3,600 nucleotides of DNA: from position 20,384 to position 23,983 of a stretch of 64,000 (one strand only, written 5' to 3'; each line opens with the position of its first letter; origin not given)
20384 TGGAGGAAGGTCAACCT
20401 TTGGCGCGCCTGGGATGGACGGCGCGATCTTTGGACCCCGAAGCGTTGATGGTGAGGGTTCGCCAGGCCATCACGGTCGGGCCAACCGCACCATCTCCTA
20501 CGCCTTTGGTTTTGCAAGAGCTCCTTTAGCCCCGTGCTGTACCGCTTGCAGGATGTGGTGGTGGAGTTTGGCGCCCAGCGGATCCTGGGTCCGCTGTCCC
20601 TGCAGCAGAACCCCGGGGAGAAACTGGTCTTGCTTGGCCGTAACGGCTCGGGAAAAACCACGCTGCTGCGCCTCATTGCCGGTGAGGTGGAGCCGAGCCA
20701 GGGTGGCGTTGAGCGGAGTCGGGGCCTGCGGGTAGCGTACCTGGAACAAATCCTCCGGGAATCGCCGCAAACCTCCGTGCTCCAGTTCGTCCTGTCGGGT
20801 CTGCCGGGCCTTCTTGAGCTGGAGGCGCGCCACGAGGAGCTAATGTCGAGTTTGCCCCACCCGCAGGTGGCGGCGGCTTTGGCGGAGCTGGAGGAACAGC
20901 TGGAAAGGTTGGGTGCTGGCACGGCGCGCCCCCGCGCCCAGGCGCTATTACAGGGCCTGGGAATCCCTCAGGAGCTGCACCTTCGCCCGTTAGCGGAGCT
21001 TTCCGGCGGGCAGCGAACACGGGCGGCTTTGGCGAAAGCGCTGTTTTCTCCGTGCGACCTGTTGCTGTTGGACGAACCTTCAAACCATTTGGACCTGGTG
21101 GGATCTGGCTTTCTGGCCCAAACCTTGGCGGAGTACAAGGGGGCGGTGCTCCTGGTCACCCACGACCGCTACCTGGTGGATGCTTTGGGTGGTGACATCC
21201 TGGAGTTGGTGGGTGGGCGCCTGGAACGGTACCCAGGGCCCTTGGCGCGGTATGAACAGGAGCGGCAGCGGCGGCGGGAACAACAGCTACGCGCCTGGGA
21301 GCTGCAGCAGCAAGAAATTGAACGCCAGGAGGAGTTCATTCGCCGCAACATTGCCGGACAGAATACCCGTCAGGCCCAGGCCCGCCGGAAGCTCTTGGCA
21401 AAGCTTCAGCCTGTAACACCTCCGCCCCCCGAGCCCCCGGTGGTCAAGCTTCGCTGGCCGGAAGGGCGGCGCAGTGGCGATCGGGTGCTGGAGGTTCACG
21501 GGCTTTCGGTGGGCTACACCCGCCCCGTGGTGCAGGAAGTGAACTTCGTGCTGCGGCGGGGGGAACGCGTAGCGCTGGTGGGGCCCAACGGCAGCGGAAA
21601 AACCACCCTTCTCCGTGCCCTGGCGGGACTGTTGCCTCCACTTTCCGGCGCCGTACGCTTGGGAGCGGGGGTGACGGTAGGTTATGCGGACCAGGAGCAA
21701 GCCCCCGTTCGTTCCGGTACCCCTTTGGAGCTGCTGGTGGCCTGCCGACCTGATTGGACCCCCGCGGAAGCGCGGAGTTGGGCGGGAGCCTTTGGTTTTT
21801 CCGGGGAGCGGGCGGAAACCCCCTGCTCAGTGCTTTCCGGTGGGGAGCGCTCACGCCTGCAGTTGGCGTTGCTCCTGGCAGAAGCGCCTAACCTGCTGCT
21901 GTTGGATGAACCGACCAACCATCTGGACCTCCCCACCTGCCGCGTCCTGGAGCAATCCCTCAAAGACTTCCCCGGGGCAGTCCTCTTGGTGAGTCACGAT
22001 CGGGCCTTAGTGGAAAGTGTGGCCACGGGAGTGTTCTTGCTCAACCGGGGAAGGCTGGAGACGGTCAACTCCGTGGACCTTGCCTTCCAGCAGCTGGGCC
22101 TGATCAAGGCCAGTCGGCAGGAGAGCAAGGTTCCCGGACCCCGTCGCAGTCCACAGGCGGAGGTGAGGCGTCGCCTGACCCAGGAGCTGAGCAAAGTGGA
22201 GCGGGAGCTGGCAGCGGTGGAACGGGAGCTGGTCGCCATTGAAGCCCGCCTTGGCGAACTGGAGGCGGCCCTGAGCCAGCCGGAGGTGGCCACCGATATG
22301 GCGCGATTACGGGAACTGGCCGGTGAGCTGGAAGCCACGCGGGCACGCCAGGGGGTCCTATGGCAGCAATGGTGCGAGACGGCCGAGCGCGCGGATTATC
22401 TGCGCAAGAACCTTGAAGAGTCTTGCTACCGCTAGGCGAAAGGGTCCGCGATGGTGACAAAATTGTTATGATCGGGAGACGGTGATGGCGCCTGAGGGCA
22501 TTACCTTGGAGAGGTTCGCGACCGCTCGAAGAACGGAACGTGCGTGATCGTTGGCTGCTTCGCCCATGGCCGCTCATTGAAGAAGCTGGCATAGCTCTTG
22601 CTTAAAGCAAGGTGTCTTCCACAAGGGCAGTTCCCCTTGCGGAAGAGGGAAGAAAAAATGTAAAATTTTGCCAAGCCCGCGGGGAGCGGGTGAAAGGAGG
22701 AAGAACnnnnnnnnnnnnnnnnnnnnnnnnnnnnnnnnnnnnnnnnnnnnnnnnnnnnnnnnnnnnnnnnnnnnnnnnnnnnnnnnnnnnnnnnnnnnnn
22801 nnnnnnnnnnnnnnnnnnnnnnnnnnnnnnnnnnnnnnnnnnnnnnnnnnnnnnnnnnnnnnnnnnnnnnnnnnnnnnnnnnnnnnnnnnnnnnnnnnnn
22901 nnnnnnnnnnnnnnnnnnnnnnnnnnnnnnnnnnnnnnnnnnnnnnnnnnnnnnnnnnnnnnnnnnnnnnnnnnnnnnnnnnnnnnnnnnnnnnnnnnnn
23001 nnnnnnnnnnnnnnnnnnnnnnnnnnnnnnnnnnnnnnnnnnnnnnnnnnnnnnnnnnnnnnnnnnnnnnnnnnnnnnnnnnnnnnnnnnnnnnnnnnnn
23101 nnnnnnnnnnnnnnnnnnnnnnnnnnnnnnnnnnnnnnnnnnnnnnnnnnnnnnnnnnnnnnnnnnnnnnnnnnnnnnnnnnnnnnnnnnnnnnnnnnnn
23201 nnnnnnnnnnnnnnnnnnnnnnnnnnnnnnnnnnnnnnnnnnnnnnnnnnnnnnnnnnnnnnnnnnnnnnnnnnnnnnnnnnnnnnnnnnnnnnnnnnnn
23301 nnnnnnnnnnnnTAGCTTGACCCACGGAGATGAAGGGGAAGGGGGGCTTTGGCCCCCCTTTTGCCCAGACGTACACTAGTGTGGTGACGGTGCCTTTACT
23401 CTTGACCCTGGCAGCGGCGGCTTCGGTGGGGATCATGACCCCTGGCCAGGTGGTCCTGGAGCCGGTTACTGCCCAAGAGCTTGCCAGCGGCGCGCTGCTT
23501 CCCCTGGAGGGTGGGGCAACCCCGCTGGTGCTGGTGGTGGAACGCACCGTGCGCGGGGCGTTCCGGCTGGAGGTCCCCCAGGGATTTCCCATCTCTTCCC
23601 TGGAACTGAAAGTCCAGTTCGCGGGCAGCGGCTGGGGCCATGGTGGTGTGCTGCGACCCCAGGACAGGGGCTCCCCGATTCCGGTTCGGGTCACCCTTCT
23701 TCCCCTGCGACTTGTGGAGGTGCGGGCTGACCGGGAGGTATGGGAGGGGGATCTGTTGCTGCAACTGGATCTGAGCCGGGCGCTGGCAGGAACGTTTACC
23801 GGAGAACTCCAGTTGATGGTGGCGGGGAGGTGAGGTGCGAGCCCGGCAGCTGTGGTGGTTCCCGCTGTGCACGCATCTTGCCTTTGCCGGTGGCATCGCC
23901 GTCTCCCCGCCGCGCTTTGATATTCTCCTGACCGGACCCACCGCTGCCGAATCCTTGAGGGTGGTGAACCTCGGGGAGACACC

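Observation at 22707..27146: Divergent chaperone-usher-like fibre-assembly operon with subunits of no recognisable pilin family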

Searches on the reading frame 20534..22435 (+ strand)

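Call 87: search_protein_families(library=pfam, proteins=[window:20534-22435:+], max_evalue=0.0001)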
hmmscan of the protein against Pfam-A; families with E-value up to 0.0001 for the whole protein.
window:20534-22435:+ (633 aa): 17 families
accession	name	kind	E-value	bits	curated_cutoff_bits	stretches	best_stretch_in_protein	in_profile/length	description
PF00005.33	ABC_tran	-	6.1e-52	176.3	25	2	334-462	2-137/137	ABC transporter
PF13304.12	AAA_21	-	1.7e-22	81.3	27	2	347-366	3-22/304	AAA domain, putative AbiEii toxin, Type IV TA system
PF12848.13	ABC_tran_Xtn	-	3.7e-21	75.4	25.9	1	223-300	1-79/85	ABC transporter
PF02463.25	SMC_N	-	1.3e-12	48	40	0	32-214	28-201/220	RecF/RecN/SMC N terminal domain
PF13555.12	AAA_29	-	4.8e-09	36.3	27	0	342-370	22-49/61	P-loop containing region of AAA domain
PF13476.12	AAA_23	-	5e-09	37.5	27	0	346-364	22-40/201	AAA domain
PF05729.18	NACHT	-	1.3e-07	32.1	26.7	0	345-364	2-21/167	NACHT domain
PF16326.10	ABC_tran_CTD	-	1.6e-07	31.8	32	1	554-615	5-66/69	ABC transporter C-terminal domain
PF25199.1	nSTAND_NTPase5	-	1.9e-06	28.2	34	0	342-364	40-62/145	Novel STAND NTPase 5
PF24389.1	ORC-CDC6-like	-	4.8e-06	26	27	0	346-363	35-52/571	ORC-CDC6-like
PF13401.12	AAA_22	-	5.1e-06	27.3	27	0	346-368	8-30/130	AAA domain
PF00004.35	AAA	-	6e-06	27.2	21.2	0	347-366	2-21/131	ATPase family associated with various cellular activities (AAA)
PF13175.12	AAA_15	-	7.5e-06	26.2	32.1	0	347-365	27-45/374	AAA ATPase domain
PF13191.12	AAA_16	-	8e-06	26.9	32.6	0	29-127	25-124/167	AAA ATPase domain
PF13604.12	AAA_30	-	1.9e-05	25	27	0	345-371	20-46/191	AAA domain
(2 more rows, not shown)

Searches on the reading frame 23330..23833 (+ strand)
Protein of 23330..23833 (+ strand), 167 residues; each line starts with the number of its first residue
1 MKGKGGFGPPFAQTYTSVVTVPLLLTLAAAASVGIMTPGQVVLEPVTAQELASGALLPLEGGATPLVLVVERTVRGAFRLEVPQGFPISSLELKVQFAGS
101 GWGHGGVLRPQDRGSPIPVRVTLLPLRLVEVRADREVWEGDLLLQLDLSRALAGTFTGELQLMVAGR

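Call 3: search_protein_families(library=pfam, proteins=[window:23330-23833:+], max_evalue=1)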
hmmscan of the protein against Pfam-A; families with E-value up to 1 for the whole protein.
window:23330-23833:+ (167 aa): 0 families

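Call 4: search_protein_families(library=ncbifam, proteins=[window:23330-23833:+], max_evalue=1)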
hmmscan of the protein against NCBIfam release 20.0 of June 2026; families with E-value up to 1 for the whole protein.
window:23330-23833:+ (167 aa): 0 families

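Call 56: search_protein_families(library=pfam, alignment_id=A6, max_evalue=1)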
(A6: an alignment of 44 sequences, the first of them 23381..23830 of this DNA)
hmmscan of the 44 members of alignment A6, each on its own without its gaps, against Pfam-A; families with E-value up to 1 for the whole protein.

A. member 1, window:23381-23830:+ (150 aa): 0 families

B. families by the number of members that match (of 44 scanned): 17 families
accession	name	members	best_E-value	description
PF21595.3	CCL2-like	2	0.028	CCL2 lectin-like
PF14352.11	DUF4402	2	0.032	Domain of unknown function (DUF4402)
PF21199.3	LAMININ_IV_B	2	0.2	Laminin IV type B domain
PF22963.3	Ig_NUP210_3rd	1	0.0091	NUP210 Ig-like domain 3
PF09523.15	DUF2390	1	0.021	Protein of unknown function (DUF2390)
PF19336.4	DUF5921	1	0.056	Domain of unknown function (DUF5921)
PF11950.13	DUF3467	1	0.063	Protein of unknown function (DUF3467)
PF24574.2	Nm-ACP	1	0.078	ACP-like domain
PF06444.17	NADH_dehy_S2_C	1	0.089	NADH dehydrogenase subunit 2 C-terminus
PF06184.17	Potex_coat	1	0.1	Potexvirus coat protein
PF18365.6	PI_PP_C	1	0.12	Phosphoinositide phosphatase C-terminal domain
PF25441.1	Hexapep_UGP3_C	1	0.19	UGP3-like, C-terminal hexapeptide repeats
PF25249.1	Ig_CFAP65_7th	1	0.2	CFAP65, seventh Ig-like domain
PF14478.12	DUF4430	1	0.22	Domain of unknown function (DUF4430)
PF05739.25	SNARE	1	0.25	SNARE domain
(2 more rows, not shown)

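Call 58: search_solved_structures(query=A6, max_evalue=10, show_alignments=3)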
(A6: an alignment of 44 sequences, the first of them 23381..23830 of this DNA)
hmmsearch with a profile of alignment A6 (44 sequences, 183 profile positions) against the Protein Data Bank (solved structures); distinct sequences matched with E-value up to 10: 1.
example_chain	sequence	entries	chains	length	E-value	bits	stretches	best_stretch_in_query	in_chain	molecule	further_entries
2lhf_A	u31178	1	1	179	1.3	12.3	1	66-123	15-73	Outer membrane protein H1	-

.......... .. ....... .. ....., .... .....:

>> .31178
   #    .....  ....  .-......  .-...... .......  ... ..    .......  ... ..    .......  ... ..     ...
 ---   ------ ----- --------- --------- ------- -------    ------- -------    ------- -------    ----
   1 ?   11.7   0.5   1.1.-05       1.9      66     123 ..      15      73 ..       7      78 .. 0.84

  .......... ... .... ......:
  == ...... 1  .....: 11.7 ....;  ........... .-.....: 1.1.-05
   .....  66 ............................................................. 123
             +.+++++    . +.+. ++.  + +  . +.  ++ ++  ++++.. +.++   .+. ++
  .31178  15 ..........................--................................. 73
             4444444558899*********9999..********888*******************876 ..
